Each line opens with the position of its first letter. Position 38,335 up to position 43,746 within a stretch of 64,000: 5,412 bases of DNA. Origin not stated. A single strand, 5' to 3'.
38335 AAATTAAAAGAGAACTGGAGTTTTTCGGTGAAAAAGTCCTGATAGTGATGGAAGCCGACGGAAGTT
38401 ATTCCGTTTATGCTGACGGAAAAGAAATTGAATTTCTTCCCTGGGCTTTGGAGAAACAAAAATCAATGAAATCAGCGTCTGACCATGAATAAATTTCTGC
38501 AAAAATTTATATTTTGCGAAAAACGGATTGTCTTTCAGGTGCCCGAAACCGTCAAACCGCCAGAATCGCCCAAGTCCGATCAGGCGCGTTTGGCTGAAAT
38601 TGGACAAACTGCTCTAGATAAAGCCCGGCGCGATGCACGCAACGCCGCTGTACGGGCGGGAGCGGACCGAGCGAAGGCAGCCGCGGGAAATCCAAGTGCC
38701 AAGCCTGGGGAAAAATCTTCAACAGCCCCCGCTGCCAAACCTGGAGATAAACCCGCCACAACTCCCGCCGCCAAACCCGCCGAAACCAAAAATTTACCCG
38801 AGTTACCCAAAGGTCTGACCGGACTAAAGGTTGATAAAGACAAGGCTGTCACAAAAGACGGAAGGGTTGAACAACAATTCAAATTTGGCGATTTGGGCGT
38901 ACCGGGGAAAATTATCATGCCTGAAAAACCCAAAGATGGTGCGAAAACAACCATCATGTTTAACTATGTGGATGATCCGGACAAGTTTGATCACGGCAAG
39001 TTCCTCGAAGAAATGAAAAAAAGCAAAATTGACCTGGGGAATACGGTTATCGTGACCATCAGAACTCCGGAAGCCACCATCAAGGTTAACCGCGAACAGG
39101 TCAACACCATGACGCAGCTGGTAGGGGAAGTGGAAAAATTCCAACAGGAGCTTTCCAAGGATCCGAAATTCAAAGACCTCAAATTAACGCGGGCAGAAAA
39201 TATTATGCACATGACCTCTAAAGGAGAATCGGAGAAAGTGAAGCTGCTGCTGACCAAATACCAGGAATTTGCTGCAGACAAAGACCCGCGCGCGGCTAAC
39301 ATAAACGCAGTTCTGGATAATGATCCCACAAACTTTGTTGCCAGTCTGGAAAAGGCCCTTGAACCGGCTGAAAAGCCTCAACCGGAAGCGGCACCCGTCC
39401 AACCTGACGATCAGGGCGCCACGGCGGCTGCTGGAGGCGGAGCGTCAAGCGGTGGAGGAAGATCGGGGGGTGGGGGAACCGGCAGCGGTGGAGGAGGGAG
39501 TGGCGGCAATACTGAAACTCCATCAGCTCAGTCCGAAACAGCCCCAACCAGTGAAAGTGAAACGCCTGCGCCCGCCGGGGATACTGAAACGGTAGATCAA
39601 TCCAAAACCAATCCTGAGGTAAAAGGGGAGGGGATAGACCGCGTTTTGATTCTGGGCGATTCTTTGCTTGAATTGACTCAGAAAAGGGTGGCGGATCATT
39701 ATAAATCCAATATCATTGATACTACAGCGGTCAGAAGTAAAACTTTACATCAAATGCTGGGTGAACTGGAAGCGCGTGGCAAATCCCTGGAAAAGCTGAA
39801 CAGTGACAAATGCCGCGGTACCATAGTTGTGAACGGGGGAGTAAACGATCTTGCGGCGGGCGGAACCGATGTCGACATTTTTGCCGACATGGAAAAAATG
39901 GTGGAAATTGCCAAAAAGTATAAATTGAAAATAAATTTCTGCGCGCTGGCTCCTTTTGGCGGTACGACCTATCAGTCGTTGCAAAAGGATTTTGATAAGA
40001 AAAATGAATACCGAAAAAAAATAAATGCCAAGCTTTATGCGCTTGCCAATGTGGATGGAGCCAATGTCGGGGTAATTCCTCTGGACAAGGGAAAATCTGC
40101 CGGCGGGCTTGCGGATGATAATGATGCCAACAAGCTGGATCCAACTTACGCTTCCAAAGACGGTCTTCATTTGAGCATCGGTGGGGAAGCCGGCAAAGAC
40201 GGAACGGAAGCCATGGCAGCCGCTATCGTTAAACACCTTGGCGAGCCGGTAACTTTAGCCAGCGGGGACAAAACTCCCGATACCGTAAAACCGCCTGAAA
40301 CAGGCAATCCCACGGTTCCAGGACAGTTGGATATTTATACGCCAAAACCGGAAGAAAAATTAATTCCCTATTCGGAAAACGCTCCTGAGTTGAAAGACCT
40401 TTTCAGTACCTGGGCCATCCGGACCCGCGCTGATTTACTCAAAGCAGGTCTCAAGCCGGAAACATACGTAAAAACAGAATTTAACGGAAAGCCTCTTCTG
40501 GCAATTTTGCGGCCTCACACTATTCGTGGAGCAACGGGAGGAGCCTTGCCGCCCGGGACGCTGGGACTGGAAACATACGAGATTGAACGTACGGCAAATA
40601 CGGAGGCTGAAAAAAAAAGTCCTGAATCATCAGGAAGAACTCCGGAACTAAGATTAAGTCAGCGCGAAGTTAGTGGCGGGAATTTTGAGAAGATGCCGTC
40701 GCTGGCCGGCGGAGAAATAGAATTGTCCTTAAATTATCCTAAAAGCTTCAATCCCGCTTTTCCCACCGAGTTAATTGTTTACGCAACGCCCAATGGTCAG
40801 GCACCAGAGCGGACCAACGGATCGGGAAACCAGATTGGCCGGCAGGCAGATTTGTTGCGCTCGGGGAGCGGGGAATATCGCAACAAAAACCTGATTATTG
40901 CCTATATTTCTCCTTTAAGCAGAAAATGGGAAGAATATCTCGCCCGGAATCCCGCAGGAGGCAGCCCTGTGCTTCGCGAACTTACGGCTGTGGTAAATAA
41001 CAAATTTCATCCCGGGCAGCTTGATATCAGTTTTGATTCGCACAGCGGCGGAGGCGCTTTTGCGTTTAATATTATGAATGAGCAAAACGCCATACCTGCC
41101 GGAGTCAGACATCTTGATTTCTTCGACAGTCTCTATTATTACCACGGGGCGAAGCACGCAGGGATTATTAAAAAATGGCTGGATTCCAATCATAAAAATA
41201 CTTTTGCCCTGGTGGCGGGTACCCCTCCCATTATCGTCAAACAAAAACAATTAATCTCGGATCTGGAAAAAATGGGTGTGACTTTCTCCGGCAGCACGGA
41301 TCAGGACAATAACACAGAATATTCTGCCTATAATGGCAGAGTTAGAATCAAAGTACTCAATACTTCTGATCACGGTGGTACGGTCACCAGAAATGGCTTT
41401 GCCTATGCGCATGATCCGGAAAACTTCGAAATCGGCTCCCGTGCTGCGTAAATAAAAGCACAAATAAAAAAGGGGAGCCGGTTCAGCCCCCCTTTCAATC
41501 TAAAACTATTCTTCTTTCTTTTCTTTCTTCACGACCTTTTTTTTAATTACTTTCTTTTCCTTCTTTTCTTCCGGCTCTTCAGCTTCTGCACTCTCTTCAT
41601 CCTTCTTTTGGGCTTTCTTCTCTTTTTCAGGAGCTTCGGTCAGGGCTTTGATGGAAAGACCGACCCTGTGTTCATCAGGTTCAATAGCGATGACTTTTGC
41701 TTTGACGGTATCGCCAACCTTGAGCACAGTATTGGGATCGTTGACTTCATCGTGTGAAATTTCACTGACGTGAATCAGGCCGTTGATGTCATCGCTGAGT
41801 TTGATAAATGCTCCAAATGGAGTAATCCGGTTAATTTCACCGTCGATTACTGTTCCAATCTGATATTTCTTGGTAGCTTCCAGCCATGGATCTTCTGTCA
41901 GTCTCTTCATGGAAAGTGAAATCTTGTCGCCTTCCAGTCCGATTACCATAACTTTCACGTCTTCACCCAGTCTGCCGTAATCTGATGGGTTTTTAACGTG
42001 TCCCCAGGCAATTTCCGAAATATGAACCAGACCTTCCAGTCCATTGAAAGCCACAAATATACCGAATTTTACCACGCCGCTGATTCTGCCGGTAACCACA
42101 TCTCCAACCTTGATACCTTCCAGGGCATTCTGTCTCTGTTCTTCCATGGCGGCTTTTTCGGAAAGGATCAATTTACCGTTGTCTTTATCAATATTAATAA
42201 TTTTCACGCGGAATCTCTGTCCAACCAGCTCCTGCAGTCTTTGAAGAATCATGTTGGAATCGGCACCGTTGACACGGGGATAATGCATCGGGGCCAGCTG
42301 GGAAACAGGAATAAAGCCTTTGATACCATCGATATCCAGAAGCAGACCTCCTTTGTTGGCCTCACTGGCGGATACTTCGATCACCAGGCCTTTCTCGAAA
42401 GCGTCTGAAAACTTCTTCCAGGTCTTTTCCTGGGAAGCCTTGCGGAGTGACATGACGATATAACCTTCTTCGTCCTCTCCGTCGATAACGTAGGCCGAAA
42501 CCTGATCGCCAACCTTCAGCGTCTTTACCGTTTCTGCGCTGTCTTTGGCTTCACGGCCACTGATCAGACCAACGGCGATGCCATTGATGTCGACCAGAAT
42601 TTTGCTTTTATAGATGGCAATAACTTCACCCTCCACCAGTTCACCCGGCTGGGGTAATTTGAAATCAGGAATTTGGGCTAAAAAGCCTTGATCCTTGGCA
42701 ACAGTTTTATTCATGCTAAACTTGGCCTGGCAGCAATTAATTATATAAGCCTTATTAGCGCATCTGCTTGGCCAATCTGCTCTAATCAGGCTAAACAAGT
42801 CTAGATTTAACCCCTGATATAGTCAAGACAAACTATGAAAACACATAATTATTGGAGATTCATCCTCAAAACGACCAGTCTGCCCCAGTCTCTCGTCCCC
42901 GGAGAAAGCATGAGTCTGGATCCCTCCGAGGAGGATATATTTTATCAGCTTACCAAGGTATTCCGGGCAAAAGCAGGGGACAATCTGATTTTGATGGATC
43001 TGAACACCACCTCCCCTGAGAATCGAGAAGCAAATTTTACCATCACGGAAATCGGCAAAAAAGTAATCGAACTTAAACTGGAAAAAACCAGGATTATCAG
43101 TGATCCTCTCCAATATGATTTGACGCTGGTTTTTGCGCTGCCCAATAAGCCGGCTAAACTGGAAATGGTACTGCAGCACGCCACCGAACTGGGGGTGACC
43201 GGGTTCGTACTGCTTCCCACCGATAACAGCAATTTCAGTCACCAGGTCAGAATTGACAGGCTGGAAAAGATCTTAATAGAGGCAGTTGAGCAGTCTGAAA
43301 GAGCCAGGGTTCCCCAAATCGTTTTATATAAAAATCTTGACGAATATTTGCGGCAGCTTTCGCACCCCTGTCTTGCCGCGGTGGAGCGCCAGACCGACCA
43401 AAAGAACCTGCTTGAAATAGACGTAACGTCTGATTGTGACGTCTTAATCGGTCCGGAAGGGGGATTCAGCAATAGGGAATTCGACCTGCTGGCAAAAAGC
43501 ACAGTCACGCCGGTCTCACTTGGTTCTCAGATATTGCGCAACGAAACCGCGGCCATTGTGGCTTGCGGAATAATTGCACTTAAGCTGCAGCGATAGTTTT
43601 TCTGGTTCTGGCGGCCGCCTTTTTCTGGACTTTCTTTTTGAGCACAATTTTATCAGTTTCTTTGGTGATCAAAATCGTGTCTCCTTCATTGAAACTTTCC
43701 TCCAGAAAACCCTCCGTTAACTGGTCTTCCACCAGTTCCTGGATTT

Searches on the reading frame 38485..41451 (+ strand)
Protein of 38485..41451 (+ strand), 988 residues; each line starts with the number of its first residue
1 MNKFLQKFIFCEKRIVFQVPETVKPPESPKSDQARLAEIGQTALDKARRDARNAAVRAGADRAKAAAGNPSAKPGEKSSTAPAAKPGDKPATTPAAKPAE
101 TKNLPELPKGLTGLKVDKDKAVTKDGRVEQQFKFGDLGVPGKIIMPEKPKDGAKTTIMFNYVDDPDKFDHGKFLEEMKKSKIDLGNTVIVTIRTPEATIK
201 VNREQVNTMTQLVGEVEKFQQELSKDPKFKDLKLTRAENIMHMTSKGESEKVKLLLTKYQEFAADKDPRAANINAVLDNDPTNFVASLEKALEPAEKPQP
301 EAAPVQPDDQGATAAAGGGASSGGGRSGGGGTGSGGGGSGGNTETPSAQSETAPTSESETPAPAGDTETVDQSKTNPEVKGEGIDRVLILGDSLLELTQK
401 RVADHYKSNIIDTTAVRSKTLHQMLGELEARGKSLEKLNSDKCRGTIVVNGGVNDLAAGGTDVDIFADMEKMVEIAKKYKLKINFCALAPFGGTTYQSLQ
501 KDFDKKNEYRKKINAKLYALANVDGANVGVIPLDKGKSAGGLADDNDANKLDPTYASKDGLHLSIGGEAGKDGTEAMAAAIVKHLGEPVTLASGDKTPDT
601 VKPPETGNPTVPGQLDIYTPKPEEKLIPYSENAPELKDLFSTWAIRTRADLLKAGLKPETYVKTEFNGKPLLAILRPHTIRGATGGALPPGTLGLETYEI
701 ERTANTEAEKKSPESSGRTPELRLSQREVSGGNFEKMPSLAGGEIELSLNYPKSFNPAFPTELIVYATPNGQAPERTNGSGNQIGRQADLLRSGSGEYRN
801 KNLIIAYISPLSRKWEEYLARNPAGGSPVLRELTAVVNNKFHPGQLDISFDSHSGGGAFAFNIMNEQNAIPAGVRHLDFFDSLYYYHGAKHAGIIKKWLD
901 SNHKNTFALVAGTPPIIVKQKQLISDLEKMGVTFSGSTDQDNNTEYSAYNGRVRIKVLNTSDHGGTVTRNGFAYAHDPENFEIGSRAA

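Call 7: search_protein_families(library=pfam, proteins=[window:38485-41451:+], max_evalue=0.001)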
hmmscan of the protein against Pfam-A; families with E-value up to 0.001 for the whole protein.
window:38485-41451:+ (988 aa): 1 family
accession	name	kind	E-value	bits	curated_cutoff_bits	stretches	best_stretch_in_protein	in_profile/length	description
PF13472.12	Lipase_GDSL_2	-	1.8e-08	35.5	32.9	1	397-564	22-172/178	GDSL-like Lipase/Acylhydrolase family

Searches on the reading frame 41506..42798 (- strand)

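Call 59: search_protein_families(library=pfam, proteins=[window:41506-42798:-], max_evalue=0.001)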
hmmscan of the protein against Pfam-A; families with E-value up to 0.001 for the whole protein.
window:41506-42798:- (430 aa): 6 families
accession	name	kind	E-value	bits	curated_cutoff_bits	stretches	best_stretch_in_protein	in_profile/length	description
PF00575.29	S1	-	2.8e-50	169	22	4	311-384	1-74/74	S1 RNA binding domain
PF23459.1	S1_RRP5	-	2e-11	44.7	27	1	313-382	2-71/72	RRP5 S1 domain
PF21543.3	CvfB_2nd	-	1.1e-08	35.3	27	0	318-384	17-75/76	Virulence regulatory factor CvfB, second domain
PF21710.3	Spt6_S1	-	8.3e-08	32.9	27.5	1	307-383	9-86/91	Spt6, S1/OB domain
PF24685.1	OB_RRP5_4th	-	3.5e-06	27.4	31.5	0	337-373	36-72/92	RRP5 OB-fold domain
PF13509.12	S1_2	-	0.00095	19.7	21.8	0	314-348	1-35/61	S1 domain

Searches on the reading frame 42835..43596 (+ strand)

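Call 85: search_protein_families(library=pfam, proteins=[window:42835-43596:+], max_evalue=0.001)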
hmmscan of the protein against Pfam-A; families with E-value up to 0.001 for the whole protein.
window:42835-43596:+ (253 aa): 1 family
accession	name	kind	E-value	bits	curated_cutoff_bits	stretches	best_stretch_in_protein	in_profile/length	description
PF04452.19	Methyltrans_RNA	-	8.7e-40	136.4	23.9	1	92-247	3-164/165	RNA methyltransferase domain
